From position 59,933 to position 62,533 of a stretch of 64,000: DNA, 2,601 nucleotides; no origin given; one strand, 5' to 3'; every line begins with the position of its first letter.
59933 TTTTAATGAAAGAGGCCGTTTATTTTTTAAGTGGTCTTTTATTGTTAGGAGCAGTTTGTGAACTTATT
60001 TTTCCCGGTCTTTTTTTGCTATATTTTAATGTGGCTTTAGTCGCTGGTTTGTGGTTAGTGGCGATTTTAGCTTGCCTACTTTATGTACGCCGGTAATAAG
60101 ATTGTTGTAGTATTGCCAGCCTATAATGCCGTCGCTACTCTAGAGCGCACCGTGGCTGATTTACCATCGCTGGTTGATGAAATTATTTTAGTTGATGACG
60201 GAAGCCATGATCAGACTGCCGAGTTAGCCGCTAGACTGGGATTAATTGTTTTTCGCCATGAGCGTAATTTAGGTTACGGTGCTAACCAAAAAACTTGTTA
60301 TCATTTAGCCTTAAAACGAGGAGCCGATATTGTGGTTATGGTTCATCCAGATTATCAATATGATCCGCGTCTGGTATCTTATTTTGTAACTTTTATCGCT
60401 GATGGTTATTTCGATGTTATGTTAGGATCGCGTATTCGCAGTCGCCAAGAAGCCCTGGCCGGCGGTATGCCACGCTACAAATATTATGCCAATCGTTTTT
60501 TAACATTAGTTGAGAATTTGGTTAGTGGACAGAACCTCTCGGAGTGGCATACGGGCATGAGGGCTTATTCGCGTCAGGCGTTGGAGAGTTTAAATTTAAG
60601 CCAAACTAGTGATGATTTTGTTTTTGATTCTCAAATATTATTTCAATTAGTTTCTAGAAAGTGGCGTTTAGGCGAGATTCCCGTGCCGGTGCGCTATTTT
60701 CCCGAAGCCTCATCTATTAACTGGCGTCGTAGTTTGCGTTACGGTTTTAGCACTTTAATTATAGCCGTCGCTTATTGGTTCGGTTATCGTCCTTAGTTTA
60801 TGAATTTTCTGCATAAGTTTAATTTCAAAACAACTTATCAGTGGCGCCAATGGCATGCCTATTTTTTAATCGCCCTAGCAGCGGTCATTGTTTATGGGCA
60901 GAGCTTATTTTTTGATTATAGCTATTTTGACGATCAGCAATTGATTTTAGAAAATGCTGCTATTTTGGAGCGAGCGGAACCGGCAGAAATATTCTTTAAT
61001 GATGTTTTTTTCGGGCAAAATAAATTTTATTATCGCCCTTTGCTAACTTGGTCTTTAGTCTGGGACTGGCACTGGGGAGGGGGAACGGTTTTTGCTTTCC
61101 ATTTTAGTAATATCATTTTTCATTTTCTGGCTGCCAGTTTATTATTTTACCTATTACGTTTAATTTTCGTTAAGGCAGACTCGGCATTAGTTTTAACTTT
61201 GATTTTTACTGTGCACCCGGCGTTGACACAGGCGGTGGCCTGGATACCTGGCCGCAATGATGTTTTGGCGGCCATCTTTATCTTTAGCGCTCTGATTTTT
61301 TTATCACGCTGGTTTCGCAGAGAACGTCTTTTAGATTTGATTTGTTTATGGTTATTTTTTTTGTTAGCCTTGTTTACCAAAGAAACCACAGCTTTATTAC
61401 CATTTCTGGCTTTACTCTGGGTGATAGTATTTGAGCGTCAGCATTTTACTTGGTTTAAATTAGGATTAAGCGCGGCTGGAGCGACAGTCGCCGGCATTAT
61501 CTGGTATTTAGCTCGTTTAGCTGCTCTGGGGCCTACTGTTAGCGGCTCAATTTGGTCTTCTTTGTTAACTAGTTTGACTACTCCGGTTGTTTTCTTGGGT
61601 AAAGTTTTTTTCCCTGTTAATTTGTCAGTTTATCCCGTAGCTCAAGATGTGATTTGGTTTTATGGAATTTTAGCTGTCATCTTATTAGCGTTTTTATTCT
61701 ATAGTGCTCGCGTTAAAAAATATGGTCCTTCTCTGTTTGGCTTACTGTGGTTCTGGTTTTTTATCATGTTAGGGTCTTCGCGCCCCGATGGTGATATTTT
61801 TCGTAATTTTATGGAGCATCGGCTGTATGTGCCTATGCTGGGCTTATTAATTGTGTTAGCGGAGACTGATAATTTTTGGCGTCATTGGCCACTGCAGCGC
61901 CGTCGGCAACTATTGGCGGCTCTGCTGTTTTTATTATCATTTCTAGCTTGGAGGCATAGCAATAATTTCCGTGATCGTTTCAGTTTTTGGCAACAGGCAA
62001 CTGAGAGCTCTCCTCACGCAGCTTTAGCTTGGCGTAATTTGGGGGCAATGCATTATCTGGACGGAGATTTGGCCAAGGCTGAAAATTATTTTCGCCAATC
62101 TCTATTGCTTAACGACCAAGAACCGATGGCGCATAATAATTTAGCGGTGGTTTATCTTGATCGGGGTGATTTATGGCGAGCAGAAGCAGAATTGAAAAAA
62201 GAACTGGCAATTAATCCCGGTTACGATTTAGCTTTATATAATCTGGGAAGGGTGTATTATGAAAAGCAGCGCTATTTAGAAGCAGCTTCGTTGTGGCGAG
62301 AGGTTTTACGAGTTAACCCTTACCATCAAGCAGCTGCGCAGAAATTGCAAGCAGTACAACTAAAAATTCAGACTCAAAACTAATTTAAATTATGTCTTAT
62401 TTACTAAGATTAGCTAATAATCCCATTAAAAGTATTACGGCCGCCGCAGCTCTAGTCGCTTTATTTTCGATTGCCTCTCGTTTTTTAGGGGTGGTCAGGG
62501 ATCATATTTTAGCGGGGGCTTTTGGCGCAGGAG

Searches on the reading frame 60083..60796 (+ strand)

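Call 30: search_protein_families(library=pfam, proteins=[window:60083-60796:+], max_evalue=0.001)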
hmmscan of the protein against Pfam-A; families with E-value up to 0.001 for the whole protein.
window:60083-60796:+ (237 aa): 1 family
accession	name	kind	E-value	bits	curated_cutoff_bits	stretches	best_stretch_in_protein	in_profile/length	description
PF00535.33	Glycos_transf_2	-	1.3e-20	74.4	23.3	1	9-169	2-166/168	Glycosyl transferase family 2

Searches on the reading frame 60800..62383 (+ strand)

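Call 30: search_protein_families(library=pfam, proteins=[window:60800-62383:+], max_evalue=0.001)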
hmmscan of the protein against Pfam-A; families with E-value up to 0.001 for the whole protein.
window:60800-62383:+ (527 aa): 13 families
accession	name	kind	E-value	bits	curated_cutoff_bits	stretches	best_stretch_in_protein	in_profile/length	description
PF07719.23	TPR_2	-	6.7e-15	54.4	27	2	478-508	3-33/34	Tetratricopeptide repeat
PF00515.34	TPR_1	-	1.2e-12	47.5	27.8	1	408-438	1-31/34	Tetratricopeptide repeat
PF13432.12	TPR_16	-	8.1e-11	42.6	32.7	1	422-475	11-64/65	Tetratricopeptide repeat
PF13431.12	TPR_17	-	5e-10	39.3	24.4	0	430-462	1-33/34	Tetratricopeptide repeat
PF13424.12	TPR_12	-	1.3e-09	38.5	30.1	1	408-471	3-74/77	Tetratricopeptide repeat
PF13374.12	TPR_10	-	3.7e-07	30.4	27.5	0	478-505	4-31/42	Tetratricopeptide repeat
PF14559.12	TPR_19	-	4e-06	27.5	25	1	453-518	2-66/68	Tetratricopeptide repeat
PF13414.12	TPR_11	-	1e-05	25.5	26.8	0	451-489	3-41/42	TPR repeat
PF13176.12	TPR_7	-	1.9e-05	24.8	27.9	0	410-440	1-31/36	Tetratricopeptide repeat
PF13181.12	TPR_8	-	2.3e-05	24.7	25.7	0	478-508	3-33/34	Tetratricopeptide repeat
PF07721.20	TPR_4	-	7.1e-05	23.5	27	0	442-465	1-24/26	Tetratricopeptide repeat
PF13231.12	PMT_2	-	0.00013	22.7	26.1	1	96-233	20-152/160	Dolichyl-phosphate-mannose-protein mannosyltransferase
PF23914.1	TPR_CcmH_CycH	-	0.00052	20.3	42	1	403-507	45-152/158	Cytochrome c-type biogenesis protein H TPR domain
